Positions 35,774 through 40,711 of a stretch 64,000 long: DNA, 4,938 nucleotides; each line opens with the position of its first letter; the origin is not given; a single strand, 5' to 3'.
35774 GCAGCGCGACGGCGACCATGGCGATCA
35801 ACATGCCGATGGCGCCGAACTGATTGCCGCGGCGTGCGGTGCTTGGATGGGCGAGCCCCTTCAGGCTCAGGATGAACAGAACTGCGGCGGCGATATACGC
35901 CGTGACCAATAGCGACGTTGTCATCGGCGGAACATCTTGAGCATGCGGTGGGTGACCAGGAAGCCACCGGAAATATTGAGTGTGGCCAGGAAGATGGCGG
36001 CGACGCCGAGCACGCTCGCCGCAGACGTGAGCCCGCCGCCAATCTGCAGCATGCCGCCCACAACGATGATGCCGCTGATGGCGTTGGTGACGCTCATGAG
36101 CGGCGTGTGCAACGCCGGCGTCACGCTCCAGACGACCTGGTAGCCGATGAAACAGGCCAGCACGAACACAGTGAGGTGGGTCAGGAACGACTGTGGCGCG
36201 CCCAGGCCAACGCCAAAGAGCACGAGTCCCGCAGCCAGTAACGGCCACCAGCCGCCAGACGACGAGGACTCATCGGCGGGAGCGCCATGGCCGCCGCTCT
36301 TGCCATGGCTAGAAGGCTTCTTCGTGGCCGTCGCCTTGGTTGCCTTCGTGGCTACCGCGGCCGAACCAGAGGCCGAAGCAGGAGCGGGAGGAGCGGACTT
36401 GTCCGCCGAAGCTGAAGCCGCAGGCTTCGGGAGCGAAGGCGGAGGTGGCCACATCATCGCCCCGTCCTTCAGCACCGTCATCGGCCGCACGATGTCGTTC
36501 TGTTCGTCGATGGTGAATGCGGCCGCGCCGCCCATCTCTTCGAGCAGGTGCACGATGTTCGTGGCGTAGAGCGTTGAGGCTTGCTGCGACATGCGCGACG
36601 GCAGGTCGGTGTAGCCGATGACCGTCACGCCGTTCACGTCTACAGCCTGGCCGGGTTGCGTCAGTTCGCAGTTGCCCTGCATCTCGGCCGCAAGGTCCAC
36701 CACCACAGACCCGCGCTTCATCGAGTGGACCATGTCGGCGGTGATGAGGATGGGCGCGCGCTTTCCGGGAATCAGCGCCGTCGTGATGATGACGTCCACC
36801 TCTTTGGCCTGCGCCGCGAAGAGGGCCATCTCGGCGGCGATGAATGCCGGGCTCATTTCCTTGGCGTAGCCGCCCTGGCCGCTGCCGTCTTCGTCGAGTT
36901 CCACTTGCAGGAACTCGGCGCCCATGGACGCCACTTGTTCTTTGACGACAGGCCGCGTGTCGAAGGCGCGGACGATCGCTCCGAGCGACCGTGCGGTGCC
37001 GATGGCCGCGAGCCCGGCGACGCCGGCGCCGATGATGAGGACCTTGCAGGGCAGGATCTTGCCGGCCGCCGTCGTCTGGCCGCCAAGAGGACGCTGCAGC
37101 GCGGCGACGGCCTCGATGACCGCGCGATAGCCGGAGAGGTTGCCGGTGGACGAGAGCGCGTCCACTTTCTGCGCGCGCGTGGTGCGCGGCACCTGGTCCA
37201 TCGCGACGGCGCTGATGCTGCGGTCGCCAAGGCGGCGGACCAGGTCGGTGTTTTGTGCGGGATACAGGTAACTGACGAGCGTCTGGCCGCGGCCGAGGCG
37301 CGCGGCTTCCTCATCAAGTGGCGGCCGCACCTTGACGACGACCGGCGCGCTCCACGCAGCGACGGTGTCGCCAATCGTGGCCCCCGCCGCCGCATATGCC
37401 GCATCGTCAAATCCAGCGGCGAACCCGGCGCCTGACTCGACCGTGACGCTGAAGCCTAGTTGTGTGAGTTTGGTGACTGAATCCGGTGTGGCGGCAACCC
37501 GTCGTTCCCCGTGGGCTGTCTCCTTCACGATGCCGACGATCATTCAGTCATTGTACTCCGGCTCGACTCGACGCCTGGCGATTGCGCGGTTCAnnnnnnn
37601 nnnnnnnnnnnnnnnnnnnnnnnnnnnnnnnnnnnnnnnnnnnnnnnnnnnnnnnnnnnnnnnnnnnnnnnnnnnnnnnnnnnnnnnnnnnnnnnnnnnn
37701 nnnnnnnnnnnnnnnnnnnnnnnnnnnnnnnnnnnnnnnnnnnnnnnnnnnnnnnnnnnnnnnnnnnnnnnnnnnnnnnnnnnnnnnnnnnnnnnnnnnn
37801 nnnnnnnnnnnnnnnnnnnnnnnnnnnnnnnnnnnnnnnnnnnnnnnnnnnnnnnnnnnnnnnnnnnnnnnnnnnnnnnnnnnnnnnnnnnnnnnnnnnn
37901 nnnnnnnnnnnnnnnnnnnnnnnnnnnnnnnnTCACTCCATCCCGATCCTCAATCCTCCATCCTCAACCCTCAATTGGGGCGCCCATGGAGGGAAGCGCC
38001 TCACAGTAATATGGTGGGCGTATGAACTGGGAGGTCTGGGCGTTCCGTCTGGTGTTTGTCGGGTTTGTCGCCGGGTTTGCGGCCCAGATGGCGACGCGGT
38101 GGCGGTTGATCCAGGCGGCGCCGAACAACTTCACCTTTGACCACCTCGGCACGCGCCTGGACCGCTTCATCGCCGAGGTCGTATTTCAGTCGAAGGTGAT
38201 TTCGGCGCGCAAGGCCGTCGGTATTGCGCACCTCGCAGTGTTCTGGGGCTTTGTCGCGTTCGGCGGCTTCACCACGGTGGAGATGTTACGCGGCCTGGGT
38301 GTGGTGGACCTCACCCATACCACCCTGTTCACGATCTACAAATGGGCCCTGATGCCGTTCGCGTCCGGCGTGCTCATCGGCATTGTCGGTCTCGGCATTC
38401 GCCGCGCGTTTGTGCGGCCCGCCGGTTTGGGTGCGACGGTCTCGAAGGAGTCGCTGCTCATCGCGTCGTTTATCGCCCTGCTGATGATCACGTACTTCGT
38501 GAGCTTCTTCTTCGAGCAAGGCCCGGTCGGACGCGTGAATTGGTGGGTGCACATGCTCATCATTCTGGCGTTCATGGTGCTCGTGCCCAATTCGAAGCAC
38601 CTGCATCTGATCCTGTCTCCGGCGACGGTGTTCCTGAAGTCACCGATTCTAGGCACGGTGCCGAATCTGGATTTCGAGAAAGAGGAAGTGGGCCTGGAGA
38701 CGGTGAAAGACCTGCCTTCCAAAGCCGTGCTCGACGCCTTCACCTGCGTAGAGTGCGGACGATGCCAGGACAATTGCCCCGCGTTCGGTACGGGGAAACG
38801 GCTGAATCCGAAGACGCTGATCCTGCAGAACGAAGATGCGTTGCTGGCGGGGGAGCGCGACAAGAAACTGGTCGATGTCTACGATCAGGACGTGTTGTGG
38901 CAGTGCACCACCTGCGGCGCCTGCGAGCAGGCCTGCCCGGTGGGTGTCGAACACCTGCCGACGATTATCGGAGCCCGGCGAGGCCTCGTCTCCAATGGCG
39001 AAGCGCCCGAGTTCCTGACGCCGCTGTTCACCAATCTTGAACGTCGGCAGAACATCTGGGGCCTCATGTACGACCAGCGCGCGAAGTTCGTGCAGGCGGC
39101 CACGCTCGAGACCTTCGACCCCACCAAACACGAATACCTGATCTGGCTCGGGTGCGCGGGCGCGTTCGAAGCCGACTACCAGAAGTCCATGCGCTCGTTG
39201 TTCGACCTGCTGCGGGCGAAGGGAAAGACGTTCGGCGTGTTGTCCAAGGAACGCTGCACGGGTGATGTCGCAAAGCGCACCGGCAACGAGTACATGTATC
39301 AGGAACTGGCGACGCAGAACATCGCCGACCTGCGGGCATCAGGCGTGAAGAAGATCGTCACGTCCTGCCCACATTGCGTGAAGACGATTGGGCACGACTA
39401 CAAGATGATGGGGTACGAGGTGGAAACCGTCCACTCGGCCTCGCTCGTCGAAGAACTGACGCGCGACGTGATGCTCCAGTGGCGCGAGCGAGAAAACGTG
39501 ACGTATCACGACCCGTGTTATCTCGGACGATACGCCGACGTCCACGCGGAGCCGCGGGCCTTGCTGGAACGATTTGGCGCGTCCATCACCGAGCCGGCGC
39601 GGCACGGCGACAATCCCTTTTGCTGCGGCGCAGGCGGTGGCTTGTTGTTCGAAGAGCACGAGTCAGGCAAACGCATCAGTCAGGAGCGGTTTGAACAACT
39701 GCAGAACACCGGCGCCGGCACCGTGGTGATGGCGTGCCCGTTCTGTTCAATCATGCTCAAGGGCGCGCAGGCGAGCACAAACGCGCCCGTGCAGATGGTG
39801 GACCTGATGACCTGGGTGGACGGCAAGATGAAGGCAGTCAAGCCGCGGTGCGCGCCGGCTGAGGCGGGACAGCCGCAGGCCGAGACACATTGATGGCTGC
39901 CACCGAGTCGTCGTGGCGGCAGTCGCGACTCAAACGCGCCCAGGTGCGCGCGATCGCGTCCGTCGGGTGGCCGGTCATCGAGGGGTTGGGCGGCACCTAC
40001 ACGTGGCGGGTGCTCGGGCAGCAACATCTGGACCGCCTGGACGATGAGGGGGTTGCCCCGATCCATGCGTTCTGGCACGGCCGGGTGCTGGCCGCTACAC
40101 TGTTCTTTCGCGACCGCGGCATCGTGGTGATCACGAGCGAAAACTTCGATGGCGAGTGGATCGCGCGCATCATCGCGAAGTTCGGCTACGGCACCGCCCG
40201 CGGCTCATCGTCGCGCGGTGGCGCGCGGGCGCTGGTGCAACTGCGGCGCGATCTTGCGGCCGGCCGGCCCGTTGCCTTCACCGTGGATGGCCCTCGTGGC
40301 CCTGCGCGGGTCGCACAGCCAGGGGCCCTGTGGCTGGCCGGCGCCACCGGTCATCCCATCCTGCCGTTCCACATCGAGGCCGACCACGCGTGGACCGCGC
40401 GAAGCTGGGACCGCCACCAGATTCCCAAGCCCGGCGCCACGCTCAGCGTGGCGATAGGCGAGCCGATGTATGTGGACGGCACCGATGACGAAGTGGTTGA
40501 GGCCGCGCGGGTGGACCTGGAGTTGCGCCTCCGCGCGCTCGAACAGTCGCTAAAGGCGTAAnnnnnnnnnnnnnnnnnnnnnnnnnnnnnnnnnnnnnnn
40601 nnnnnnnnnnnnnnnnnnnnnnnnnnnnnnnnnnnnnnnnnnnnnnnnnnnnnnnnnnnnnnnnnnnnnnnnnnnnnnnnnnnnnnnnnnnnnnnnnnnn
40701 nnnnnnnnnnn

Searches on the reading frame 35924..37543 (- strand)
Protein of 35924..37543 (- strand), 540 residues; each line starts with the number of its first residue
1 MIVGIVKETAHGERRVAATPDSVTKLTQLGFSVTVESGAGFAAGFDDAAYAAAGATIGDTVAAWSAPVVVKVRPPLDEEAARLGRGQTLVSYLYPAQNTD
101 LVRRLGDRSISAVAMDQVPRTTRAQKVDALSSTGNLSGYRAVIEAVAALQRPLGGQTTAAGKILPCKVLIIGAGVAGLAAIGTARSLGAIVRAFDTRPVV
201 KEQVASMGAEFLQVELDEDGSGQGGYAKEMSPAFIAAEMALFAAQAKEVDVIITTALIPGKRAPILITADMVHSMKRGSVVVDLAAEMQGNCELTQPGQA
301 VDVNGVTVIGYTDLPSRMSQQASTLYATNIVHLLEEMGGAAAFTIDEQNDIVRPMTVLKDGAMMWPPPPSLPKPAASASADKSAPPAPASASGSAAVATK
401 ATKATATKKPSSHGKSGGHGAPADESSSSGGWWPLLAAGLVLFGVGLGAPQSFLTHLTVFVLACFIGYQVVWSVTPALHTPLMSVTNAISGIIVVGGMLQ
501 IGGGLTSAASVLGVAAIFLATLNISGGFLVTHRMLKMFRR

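Call 87: search_protein_families(library=pfam, proteins=[window:35924-37543:-], max_evalue=1e-8)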
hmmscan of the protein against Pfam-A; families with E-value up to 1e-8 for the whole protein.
window:35924-37543:- (540 aa): 3 families
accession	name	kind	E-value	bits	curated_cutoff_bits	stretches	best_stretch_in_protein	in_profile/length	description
PF01262.27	AlaDh_PNT_C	-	3.9e-63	213.2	23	1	141-365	1-213/214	Alanine dehydrogenase/PNT, C-terminal domain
PF05222.21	AlaDh_PNT_N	-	2.5e-42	144.8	30.4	1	4-135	1-134/136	Alanine dehydrogenase/PNT, N-terminal domain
PF12769.12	PNTB_4TM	-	3.2e-36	124.1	26.2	1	456-540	1-85/85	4TM region of pyridine nucleotide transhydrogenase, mitoch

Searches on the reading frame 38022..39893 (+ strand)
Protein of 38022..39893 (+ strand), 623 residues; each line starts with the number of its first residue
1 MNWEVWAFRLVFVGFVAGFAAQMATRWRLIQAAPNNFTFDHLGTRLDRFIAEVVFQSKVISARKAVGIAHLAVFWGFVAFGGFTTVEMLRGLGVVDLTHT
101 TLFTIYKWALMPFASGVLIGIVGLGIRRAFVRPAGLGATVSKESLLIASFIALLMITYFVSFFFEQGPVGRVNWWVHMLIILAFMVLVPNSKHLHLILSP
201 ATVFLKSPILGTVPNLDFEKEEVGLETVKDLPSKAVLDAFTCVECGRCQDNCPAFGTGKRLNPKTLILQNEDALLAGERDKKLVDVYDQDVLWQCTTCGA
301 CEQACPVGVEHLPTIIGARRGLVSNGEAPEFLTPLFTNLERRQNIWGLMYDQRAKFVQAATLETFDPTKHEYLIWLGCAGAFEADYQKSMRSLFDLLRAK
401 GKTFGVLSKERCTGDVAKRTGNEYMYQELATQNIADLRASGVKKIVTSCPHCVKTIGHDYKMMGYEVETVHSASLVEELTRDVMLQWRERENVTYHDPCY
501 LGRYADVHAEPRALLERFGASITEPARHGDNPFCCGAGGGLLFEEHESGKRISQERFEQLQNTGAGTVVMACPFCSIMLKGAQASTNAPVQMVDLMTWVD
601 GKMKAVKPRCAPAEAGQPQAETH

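Call 13: search_protein_families(library=pfam, proteins=[window:38022-39893:+])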
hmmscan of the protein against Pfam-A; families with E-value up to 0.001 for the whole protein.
window:38022-39893:+ (623 aa): 8 families
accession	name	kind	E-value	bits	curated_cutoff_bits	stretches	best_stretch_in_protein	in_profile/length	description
PF02754.22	CCG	-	4.7e-28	97.6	20.6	2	493-580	1-85/85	Cysteine-rich domain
PF13183.11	Fer4_8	-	9.2e-12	45.8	27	1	241-309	4-68/68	4Fe-4S dicluster domain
PF13237.11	Fer4_10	-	1.3e-10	41.5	25.5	1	235-306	2-53/53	4Fe-4S dicluster domain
PF13187.11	Fer4_9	-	6.3e-10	39.4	27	1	242-308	2-50/52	4Fe-4S dicluster domain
PF13534.11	Fer4_17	-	1.4e-07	32.3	22.2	1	242-309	2-60/61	4Fe-4S dicluster domain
PF13484.11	Fer4_16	-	1.9e-06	29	30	1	241-307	1-65/66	4Fe-4S double cluster binding domain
PF12838.12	Fer4_7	-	3.2e-06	28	27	1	241-309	1-52/52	4Fe-4S dicluster domain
PF12797.12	Fer4_2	-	0.00016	21.8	24.5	0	236-254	4-22/22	4Fe-4S binding domain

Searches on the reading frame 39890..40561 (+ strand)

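Call 13: search_protein_families(library=pfam, proteins=[window:39890-40561:+])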
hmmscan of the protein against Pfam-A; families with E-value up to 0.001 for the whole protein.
window:39890-40561:+ (223 aa): 1 family
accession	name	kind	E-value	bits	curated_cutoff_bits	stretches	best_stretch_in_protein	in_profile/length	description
PF04028.18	DUF374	-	2.8e-25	88.1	26.8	1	72-139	2-69/69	Domain of unknown function (DUF374)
